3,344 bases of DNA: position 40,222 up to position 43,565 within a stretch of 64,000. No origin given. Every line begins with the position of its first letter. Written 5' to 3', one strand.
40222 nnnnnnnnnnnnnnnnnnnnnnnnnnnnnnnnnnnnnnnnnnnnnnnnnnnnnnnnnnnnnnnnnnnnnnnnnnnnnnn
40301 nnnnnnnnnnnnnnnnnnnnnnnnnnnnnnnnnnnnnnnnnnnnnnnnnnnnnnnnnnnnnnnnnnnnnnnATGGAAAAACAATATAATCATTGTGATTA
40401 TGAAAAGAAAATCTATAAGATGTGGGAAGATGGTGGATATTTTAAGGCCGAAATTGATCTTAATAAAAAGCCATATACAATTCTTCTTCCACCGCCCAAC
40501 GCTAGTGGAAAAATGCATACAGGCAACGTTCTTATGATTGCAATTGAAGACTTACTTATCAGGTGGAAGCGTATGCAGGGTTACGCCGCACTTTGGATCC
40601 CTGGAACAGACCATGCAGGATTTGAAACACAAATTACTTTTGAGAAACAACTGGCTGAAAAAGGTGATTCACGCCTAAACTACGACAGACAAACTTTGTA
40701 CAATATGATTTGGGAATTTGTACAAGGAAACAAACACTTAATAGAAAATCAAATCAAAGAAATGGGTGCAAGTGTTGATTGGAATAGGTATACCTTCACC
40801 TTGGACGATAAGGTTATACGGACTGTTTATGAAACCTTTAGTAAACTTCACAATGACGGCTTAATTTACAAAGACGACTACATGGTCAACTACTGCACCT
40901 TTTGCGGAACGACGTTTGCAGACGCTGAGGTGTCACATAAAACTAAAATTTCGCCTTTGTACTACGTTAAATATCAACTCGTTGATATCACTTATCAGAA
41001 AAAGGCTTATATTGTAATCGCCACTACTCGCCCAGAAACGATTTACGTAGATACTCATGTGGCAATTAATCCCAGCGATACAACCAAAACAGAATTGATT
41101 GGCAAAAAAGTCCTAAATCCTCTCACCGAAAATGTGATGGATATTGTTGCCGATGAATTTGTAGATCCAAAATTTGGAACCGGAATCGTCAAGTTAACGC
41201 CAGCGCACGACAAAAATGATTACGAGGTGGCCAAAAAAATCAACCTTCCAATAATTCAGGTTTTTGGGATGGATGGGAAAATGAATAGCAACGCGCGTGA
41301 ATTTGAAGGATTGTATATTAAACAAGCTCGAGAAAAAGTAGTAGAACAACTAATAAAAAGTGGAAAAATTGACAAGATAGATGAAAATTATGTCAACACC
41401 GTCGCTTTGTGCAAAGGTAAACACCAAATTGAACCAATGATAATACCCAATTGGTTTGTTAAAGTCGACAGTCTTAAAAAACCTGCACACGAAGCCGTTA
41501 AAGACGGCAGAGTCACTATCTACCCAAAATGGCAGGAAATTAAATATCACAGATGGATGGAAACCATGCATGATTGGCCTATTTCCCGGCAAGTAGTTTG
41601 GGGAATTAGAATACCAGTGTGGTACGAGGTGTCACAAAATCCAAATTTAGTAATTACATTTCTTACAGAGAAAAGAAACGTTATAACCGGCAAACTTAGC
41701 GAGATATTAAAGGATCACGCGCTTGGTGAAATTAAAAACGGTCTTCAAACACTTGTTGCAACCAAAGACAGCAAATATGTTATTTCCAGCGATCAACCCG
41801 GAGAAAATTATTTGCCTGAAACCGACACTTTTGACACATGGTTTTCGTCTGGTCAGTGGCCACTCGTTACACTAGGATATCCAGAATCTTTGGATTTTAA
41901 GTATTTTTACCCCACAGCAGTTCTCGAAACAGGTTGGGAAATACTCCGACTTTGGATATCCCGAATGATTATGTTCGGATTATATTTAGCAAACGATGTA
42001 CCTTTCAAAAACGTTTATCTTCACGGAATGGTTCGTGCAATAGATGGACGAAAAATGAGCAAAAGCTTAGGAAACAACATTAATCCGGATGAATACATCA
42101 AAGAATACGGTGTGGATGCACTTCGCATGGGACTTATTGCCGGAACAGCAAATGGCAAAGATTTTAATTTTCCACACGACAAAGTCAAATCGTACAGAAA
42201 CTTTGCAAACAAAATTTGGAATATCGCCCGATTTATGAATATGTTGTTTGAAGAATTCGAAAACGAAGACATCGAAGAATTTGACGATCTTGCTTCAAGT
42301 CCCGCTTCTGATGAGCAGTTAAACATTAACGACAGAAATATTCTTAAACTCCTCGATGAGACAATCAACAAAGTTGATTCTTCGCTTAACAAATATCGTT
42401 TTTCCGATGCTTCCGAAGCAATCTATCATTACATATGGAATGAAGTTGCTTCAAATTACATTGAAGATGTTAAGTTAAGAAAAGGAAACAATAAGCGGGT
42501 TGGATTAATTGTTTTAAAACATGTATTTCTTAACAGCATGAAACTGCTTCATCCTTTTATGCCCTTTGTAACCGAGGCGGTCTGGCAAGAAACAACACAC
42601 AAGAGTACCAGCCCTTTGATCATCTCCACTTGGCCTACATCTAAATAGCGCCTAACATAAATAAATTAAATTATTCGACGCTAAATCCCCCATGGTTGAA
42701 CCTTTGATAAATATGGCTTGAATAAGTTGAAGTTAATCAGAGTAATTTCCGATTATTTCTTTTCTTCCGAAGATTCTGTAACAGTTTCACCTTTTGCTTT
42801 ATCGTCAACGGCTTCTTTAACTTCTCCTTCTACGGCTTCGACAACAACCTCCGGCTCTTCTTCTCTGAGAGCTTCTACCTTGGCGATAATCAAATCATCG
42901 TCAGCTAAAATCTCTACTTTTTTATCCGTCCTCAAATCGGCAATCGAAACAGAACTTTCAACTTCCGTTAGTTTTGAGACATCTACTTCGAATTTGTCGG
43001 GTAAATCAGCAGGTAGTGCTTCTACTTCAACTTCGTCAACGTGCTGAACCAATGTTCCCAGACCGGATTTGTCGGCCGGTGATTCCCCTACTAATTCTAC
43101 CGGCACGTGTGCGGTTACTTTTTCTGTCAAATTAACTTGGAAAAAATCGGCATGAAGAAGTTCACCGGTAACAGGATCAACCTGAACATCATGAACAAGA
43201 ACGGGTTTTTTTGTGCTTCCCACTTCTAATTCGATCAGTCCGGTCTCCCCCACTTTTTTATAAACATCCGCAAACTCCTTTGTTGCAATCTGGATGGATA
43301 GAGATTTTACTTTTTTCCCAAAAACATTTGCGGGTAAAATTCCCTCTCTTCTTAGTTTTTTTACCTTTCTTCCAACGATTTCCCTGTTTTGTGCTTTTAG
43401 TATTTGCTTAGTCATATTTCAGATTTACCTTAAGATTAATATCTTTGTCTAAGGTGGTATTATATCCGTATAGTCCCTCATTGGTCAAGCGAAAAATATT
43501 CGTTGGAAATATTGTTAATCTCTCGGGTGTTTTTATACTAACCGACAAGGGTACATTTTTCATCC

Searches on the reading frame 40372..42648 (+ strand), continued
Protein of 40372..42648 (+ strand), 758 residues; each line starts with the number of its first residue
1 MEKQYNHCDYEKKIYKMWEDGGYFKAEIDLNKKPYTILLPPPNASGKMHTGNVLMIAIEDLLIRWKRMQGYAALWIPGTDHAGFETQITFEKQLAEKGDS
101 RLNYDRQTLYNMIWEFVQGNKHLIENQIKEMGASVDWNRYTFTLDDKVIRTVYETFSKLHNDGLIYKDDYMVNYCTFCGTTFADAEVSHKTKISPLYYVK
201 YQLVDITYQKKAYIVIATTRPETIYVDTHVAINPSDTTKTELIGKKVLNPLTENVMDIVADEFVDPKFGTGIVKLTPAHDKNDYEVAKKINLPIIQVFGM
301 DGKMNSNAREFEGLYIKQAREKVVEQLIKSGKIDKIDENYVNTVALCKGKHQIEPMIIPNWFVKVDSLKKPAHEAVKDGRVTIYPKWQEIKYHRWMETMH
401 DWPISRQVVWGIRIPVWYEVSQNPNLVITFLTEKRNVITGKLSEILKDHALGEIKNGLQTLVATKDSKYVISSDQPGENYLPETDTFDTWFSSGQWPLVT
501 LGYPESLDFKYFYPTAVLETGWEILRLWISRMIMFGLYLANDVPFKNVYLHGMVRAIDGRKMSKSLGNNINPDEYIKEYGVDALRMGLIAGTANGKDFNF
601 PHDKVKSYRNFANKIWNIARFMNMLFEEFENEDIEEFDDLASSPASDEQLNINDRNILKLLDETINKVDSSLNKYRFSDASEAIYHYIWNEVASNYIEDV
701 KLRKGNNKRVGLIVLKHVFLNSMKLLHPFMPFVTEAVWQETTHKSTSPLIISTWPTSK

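Call 26: find_encoding_contigs(protein=P0004, flank=2000, max_places=2)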
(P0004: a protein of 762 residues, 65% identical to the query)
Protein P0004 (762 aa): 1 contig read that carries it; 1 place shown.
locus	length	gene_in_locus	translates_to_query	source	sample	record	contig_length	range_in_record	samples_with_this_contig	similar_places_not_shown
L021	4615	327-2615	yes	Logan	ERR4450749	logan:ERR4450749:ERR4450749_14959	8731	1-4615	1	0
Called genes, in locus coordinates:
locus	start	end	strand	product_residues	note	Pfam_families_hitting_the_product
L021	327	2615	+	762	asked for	PF00133:tRNA-synt_1, PF09334:tRNA-synt_1g, PF13603:tRNA-synt_1_2, PF09334:tRNA-synt_1g, PF08264:Anticodon_1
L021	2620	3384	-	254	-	PF01509:TruB_N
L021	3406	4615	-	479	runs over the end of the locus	PF02463:SMC_N (faint), PF03193:RsgA_GTPase (faint), PF13476:AAA_23 (faint), PF00004:AAA (faint), PF00005:ABC_tran, PF13304:AAA_21 (faint), PF13555:AAA_29 (faint), PF00005:ABC_tran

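Call 27: find_encoding_contigs(protein=P0080, flank=2000, max_places=2)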
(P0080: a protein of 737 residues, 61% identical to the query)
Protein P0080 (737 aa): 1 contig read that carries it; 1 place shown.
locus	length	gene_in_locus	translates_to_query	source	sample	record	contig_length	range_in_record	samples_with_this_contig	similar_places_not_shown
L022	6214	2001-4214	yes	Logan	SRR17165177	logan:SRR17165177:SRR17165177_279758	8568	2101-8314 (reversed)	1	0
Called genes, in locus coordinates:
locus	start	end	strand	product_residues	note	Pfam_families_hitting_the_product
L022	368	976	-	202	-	PF14117:DUF4287 (weak), PF08327:AHSA1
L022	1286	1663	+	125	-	-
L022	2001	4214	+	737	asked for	PF00133:tRNA-synt_1, PF09334:tRNA-synt_1g, PF13603:tRNA-synt_1_2, PF09334:tRNA-synt_1g (weak), PF08264:Anticodon_1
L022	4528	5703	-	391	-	PF22807:TrAA12 (weak), PF07995:GSDH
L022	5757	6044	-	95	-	-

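Call 28: find_encoding_contigs(protein=P0006, flank=2000, max_places=2)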
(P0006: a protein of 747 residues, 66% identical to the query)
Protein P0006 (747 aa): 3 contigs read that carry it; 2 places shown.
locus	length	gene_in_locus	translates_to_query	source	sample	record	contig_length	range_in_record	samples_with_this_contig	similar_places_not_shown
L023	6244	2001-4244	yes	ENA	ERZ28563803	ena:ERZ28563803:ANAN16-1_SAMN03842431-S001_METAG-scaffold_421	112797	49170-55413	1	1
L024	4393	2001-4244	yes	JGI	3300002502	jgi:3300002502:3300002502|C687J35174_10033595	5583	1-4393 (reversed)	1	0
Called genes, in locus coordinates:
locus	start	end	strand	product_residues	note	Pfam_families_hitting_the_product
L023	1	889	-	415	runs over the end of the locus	PF00587:tRNA-synt_2b, PF03129:HGTP_anticodon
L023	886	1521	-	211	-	-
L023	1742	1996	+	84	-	PF06803:DUF1232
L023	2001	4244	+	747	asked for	PF00133:tRNA-synt_1, PF09334:tRNA-synt_1g, PF13603:tRNA-synt_1_2, PF09334:tRNA-synt_1g (weak), PF08264:Anticodon_1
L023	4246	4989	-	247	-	-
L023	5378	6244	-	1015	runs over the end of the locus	PF01073:3Beta_HSD, PF01370:Epimerase, PF07993:NAD_binding_4 (weak), PF16363:GDP_Man_Dehyd, PF13196:DUF4012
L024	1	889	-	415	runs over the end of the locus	PF00587:tRNA-synt_2b, PF03129:HGTP_anticodon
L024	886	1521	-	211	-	-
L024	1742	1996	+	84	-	PF06803:DUF1232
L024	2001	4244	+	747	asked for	PF00133:tRNA-synt_1, PF09334:tRNA-synt_1g, PF13603:tRNA-synt_1_2, PF09334:tRNA-synt_1g (weak), PF08264:Anticodon_1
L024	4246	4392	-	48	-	?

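Call 32: find_encoding_contigs(protein=P0003, flank=1500, max_places=1)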
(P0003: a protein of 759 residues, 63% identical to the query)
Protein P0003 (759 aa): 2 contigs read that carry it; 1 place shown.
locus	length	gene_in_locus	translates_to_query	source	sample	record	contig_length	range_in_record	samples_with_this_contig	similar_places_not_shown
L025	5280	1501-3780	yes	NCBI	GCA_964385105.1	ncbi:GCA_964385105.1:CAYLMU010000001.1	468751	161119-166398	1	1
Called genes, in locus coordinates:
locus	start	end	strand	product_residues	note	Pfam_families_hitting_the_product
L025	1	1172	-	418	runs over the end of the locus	PF00709:Adenylsucc_synt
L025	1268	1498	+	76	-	PF06803:DUF1232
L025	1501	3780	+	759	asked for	PF00133:tRNA-synt_1, PF09334:tRNA-synt_1g, PF13603:tRNA-synt_1_2, PF09334:tRNA-synt_1g, PF08264:Anticodon_1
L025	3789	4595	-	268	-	PF01509:TruB_N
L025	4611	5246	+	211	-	PF24675:NpmA, PF02390:Methyltransf_4, PF13847:Methyltransf_31, PF08242:Methyltransf_12 (faint), PF13649:Methyltransf_25 (weak)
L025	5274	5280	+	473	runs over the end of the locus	-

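Call 33: find_encoding_contigs(protein=P0005, flank=1500, max_places=1)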
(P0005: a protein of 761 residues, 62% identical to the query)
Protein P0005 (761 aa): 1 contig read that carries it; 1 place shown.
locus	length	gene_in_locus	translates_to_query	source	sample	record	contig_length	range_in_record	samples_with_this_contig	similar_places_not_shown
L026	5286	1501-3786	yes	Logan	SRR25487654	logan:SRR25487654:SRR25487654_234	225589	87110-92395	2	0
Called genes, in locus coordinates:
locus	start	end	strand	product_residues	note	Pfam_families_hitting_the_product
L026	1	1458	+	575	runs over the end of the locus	PF12229:PG_binding_4, PF07501:G5 (faint), PF12229:PG_binding_4, PF04294:VanW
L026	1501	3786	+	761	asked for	PF00133:tRNA-synt_1, PF09334:tRNA-synt_1g, PF13603:tRNA-synt_1_2, PF09334:tRNA-synt_1g (weak), PF08264:Anticodon_1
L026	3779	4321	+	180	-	-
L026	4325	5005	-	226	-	PF01386:Ribosomal_L25p, PF14693:Ribosomal_TL5_C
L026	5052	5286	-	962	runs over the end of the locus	PF13196:DUF4012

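Call 34: find_encoding_contigs(protein=P0029, flank=1500, max_places=1)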
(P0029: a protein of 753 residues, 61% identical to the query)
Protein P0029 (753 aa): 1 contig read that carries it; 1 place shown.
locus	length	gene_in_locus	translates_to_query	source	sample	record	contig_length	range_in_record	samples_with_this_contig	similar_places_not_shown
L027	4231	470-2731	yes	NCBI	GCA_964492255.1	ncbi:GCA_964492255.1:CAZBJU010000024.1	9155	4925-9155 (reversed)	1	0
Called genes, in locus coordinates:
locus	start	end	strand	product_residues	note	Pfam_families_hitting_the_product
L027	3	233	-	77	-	?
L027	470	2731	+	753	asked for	PF00133:tRNA-synt_1, PF09334:tRNA-synt_1g, PF13603:tRNA-synt_1_2, PF09334:tRNA-synt_1g (weak), PF08264:Anticodon_1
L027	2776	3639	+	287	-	PF00850:Hist_deacetyl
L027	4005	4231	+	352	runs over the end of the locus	PF05448:AXE1 (faint), PF02129:Peptidase_S15, PF00561:Abhydrolase_1, PF12146:Hydrolase_4, PF12697:Abhydrolase_6, PF00326:Peptidase_S9, PF07859:Abhydrolase_3 (weak), PF20434:BD-FAE (weak), +1 more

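Call 35: find_encoding_contigs(protein=P0010, flank=1500, max_places=1)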
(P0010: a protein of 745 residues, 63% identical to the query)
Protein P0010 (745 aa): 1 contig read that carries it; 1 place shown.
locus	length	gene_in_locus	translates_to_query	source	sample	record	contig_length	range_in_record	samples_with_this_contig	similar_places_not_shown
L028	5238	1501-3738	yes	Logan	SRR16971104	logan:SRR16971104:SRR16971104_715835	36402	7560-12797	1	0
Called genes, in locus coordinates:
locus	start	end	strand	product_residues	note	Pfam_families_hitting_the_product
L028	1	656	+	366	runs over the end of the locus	PF00814:TsaD, PF22521:HypF_C_2 (faint)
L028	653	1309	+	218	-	PF01300:Sua5_yciO_yrdC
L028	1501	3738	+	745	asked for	PF00133:tRNA-synt_1, PF09334:tRNA-synt_1g (weak), PF13603:tRNA-synt_1_2 (faint), PF09334:tRNA-synt_1g, PF08264:Anticodon_1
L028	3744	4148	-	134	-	-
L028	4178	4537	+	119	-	-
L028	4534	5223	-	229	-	PF01386:Ribosomal_L25p, PF14693:Ribosomal_TL5_C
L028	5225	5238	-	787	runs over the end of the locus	PF13196:DUF4012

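Call 46: find_encoding_contigs(protein=P0034, flank=1500, max_places=1)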
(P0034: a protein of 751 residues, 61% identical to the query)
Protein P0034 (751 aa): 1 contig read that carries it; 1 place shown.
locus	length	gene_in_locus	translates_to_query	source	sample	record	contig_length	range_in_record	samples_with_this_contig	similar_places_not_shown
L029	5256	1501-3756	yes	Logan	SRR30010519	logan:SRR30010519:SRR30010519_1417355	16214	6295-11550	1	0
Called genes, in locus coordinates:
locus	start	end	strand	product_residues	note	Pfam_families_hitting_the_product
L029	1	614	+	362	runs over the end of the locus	PF00814:TsaD, PF22521:HypF_C_2 (weak)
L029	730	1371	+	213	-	PF01300:Sua5_yciO_yrdC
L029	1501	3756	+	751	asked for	PF00133:tRNA-synt_1, PF09334:tRNA-synt_1g, PF13603:tRNA-synt_1_2 (weak), PF09334:tRNA-synt_1g, PF08264:Anticodon_1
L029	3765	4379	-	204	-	-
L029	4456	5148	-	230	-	PF01386:Ribosomal_L25p, PF14693:Ribosomal_TL5_C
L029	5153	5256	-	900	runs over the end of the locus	PF13196:DUF4012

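Call 47: find_encoding_contigs(protein=P0098, flank=1500, max_places=1)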
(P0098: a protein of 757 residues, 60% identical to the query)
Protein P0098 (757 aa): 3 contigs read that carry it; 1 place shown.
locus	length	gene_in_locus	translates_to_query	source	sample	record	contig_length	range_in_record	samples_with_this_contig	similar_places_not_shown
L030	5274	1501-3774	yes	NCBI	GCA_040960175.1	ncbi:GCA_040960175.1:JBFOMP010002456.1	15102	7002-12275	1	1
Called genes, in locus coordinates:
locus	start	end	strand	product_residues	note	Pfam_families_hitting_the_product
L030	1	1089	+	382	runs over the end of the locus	PF00814:TsaD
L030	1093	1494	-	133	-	-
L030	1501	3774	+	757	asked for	PF00133:tRNA-synt_1, PF09334:tRNA-synt_1g, PF13603:tRNA-synt_1_2, PF09334:tRNA-synt_1g, PF08264:Anticodon_1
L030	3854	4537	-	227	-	PF01386:Ribosomal_L25p, PF14693:Ribosomal_TL5_C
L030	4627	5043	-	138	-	PF00075:RNase_H, PF13456:RVT_3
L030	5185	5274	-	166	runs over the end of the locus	PF13083:KH_KhpA-B, PF01424:R3H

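Call 48: find_encoding_contigs(protein=P0056, flank=1500, max_places=1)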
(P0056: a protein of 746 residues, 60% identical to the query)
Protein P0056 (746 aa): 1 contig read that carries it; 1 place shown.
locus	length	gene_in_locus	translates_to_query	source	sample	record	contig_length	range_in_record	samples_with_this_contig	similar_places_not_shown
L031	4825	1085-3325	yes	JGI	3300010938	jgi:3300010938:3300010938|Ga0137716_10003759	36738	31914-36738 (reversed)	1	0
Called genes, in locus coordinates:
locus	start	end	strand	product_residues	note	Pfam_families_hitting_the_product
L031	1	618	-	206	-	?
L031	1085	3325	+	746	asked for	PF00133:tRNA-synt_1, PF09334:tRNA-synt_1g, PF13603:tRNA-synt_1_2, PF09334:tRNA-synt_1g (weak), PF08264:Anticodon_1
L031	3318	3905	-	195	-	-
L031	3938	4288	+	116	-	PF07719:TPR_2 (weak), PF13181:TPR_8 (faint)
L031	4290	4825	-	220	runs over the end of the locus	PF01386:Ribosomal_L25p, PF14693:Ribosomal_TL5_C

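Call 49: find_encoding_contigs(protein=P0013, flank=1500, max_places=1)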
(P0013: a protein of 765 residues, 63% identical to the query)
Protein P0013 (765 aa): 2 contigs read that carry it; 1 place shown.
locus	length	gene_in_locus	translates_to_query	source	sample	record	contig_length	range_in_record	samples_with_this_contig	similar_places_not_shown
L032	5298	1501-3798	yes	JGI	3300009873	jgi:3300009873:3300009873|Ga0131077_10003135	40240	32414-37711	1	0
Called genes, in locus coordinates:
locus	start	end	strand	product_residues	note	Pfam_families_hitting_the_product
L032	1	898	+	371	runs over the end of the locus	PF00814:TsaD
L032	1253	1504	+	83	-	PF06803:DUF1232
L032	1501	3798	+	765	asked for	PF00133:tRNA-synt_1, PF09334:tRNA-synt_1g, PF13603:tRNA-synt_1_2, PF09334:tRNA-synt_1g, PF08264:Anticodon_1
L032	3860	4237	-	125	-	-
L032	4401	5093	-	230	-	PF01386:Ribosomal_L25p, PF14693:Ribosomal_TL5_C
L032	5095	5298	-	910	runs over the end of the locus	?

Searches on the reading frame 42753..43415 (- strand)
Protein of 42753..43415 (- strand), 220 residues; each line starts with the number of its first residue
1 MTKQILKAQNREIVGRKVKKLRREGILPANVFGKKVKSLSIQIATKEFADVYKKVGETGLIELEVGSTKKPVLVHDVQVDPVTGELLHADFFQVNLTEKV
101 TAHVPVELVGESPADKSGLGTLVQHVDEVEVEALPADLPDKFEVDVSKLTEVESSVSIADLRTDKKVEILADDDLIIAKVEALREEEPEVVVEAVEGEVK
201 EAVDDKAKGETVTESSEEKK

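Call 11: search_protein_families(library=pfam, proteins=[window:42753-43415:-])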
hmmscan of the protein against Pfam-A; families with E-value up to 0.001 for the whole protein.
window:42753-43415:- (220 aa): 2 families
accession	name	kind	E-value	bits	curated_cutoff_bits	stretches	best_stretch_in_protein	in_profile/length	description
PF01386.24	Ribosomal_L25p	-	8.9e-21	74.6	23.6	1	6-91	1-82/82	Ribosomal L25p family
PF14693.11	Ribosomal_TL5_C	-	3.7e-20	72.5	27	1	99-182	1-82/84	Ribosomal protein TL5, C-terminal domain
